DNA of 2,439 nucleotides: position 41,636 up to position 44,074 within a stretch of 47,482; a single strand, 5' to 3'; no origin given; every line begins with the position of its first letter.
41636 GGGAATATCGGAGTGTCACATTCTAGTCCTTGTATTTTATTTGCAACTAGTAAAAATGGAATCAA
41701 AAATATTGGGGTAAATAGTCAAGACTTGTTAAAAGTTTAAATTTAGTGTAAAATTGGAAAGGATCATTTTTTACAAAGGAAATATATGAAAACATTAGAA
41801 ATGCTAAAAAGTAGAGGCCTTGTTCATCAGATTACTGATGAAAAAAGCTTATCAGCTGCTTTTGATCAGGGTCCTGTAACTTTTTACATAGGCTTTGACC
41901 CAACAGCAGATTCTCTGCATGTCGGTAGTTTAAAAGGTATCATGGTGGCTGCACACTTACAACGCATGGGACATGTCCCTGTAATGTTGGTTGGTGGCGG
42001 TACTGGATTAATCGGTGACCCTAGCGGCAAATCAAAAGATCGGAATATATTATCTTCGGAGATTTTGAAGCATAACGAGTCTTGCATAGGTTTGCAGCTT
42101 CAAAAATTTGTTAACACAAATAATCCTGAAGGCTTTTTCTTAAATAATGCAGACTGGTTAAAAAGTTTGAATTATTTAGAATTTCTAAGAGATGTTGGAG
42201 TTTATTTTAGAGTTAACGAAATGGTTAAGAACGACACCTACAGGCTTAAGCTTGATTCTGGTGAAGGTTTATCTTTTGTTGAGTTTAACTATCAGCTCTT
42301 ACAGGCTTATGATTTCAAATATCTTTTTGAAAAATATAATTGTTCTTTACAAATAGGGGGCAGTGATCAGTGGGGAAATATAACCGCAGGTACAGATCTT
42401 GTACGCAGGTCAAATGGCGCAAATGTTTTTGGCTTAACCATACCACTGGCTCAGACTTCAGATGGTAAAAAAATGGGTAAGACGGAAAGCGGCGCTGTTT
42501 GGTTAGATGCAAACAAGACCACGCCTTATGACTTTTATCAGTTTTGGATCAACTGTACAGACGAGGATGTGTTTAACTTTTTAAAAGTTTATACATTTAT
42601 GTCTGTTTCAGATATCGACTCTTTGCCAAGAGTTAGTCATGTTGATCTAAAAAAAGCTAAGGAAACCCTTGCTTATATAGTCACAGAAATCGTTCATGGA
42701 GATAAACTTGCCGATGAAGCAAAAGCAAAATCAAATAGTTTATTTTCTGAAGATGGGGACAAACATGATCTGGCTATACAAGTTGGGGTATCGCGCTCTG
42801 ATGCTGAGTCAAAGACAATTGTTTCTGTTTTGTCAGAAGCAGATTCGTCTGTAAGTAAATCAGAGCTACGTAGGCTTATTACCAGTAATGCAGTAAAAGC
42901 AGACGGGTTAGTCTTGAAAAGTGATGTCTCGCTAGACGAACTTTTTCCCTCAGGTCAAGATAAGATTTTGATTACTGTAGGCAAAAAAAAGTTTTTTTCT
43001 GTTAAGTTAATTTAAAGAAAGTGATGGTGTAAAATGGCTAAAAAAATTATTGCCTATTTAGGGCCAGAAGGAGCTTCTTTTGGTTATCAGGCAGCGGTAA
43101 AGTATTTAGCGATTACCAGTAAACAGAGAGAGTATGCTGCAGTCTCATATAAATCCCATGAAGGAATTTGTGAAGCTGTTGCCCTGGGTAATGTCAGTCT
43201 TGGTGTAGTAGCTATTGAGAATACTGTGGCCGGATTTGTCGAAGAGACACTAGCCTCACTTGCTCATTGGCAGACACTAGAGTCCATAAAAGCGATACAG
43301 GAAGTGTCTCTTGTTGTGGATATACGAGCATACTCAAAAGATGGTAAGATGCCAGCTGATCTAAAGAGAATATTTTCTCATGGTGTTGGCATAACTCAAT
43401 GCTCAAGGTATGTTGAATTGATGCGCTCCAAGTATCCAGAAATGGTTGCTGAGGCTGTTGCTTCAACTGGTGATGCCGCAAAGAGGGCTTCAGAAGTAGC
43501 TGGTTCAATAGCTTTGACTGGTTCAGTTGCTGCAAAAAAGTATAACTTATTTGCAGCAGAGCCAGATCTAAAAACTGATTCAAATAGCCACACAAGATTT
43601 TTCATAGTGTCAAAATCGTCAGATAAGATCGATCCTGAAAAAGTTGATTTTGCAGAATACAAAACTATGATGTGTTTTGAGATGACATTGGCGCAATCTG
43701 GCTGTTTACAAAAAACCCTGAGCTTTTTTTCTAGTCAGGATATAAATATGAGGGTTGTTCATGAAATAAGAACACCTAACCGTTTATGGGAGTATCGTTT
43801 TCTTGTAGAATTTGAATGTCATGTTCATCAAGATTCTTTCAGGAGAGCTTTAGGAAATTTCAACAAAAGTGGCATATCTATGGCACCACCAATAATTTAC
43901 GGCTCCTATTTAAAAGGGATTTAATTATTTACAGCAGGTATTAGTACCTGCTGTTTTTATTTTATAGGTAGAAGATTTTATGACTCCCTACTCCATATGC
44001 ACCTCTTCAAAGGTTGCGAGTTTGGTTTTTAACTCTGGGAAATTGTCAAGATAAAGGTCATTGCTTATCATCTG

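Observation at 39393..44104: A 117-bp duplicate of the recG 3' end brackets a 4.5-kb insertion next to a tRNA pair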

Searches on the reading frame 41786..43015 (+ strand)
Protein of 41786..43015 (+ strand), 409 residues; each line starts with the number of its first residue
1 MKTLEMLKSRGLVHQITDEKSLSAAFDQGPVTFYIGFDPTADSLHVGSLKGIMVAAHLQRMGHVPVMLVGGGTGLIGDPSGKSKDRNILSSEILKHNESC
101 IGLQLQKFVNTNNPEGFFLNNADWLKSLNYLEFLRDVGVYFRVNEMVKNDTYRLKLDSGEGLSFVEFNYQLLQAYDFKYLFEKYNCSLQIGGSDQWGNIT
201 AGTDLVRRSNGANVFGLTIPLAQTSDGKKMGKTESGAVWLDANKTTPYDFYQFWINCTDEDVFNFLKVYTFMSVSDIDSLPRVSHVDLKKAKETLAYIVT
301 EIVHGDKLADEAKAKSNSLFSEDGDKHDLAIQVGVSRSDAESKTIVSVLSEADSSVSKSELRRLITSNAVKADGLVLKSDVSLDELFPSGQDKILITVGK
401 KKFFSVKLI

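Call 7: search_protein_families(library=pfam, proteins=[window:41786-43015:+])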
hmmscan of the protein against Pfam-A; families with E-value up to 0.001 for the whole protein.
window:41786-43015:+ (409 aa): 1 family
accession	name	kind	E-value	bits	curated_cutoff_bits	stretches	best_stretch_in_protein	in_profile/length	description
PF00579.31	tRNA-synt_1b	-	9.1e-74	248.8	21.1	1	28-321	3-292/292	tRNA synthetases class I (W and Y)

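Call 22: search_protein_families(library=ncbifam, proteins=[window:41786-43015:+], max_evalue=0.01)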
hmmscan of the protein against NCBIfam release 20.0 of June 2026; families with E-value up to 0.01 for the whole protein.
window:41786-43015:+ (409 aa): 1 family
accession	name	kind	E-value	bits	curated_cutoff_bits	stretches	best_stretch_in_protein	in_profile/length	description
TIGR00234.1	tyrS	equivalog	1.7e-110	369.9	113.8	1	3-407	6-404/406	tyrosine--tRNA ligase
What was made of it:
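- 41786..43015 (+): Tyrosyl-tRNA synthetase (409 aa), cargo gene 3. TIGR00234 tyrS at 370 bits (call 22) and Pfam tRNA-synt_1b (call 7).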

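Call 68: find_related_loci(query=A4, collection=genome_contigs, flank=8000)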
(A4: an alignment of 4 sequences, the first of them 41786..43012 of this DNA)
Query A4 (409 aa) in genome_contigs; peptide patterns used: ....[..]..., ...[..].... (x = any residue, [..] = any of these).
600 stretches matched a pattern (row limit reached: there are more); 589 encode a relative of the query (tblastn E <= 1e-3); the best 80 are kept; 80 distinct loci.
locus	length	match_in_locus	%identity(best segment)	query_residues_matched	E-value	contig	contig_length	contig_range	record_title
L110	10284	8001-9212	48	4-406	4e-128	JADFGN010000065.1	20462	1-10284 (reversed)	MAG: Candidatus Poribacteria bacterium isolate B30T1B8 B30T1B8_NODE4333, whole genome shotgun sequence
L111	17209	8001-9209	46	3-408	8e-121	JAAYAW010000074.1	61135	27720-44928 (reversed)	MAG: Chloroflexota bacterium isolate AS06rmzACSIP_196 379536_AS06, whole genome shotgun sequence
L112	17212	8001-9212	47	4-408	4e-120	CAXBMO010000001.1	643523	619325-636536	MAG TPA_asm: uncultured bacterium isolate ERR2762122_binner12_Refined_132 genome assembly, contig: ERZ3421826.7, whole g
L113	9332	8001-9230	46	5-408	5e-119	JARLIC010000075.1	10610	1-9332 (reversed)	MAG: Candidatus Paceibacterota bacterium isolate MAG_CO256 MetaCoAG_Bin_256_Oxic_k141_1027197, whole genome shotgun sequ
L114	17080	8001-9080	50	5-365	8e-119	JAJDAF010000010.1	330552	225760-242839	MAG: candidate division KSB1 bacterium isolate OFTM356 OFTM356_9, whole genome shotgun sequence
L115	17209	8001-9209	45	1-406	1e-117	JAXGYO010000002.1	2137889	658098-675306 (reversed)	MAG: Anaerolineae bacterium isolate AnMBR.bin515 bin515_2, whole genome shotgun sequence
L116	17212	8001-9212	46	4-406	5e-117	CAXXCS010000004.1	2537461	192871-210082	MAG: Candidatus Poribacteria bacterium isolate f2072dac-7ec4-414b-ba18-4a473c62d403 genome assembly, contig: contig_4, w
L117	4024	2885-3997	46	1-373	5e-118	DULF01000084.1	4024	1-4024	MAG TPA_asm: Clostridiaceae bacterium isolate AS04akNAM_100 27550_AS04, whole genome shotgun sequence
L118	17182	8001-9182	44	7-403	3e-116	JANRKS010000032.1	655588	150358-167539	MAG: Deltaproteobacteria bacterium isolate bins.381 k141_2647933, whole genome shotgun sequence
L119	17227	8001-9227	45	2-406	4e-116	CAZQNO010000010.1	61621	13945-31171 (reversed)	MAG TPA_asm: uncultured Spirochaetaceae bacterium isolate binchicken_co8_343 genome assembly, contig: NODE_349_length_61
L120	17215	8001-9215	46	4-408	8e-116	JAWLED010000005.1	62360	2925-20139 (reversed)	MAG: Spirochaetia bacterium isolate 20BLK6-1.bin.42 NODE_294_length_62360_cov_20.347617, whole genome shotgun sequence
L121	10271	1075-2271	46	5-406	1e-115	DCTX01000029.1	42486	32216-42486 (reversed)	MAG TPA_asm: Anaerolineales bacterium UBA1429 UBA1429_contig_13185, whole genome shotgun sequence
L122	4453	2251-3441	46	6-404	3e-116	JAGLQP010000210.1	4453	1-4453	MAG: Spirochaetales bacterium isolate RS_8_6 ROV157_8.bin.6.fa_210, whole genome shotgun sequence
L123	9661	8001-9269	45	4-408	2e-115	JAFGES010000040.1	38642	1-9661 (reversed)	MAG: Desulfobacterales bacterium isolate Zod_Metabat.1250 k87_4143364, whole genome shotgun sequence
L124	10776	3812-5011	43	7-408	7e-115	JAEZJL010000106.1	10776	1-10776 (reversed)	MAG: Bacillota bacterium isolate OH_CDB_236 k127_1708012, whole genome shotgun sequence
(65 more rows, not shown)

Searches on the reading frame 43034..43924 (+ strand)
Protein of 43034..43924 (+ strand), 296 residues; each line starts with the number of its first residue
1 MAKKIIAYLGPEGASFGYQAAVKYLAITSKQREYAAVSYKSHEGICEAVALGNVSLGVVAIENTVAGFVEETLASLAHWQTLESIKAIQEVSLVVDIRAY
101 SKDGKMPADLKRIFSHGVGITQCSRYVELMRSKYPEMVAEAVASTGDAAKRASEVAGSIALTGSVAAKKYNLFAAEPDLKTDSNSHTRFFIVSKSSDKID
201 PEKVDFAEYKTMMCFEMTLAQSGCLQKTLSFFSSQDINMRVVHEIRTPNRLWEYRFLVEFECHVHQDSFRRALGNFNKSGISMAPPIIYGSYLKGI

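Call 7: search_protein_families(library=pfam, proteins=[window:43034-43924:+])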
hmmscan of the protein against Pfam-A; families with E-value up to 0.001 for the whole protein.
window:43034-43924:+ (296 aa): 1 family
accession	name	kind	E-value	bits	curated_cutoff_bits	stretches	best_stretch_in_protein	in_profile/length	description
PF00800.23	PDT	-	2.7e-33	115.7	25.2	1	6-195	1-179/181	Prephenate dehydratase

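Call 22: search_protein_families(library=ncbifam, proteins=[window:43034-43924:+], max_evalue=0.01)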
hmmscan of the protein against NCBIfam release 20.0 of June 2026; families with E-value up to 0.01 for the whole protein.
window:43034-43924:+ (296 aa): 4 families
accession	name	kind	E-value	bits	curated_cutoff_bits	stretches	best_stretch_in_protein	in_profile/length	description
NF008865.0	PRK11898.1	equivalog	3.9e-42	144.3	219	1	5-283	3-270/284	prephenate dehydratase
NF008866.0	PRK11899.1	equivalog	1.4e-22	80.3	359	1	17-277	12-261/283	prephenate dehydratase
NF007910.0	PRK10622.1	equivalog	1.8e-17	63.3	577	1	6-282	106-368/386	bifunctional chorismate mutase/prephenate dehydratase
NF006457.0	PRK08818.1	equivalog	0.0018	17.5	411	1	205-282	291-365/373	prephenate dehydrogenase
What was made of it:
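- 43034..43924 (+): Prephenate dehydratase-like protein (296 aa), cargo gene 4. Pfam PDT (call 7) and NCBIfam PRK11898, below its cut-off (call 22).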
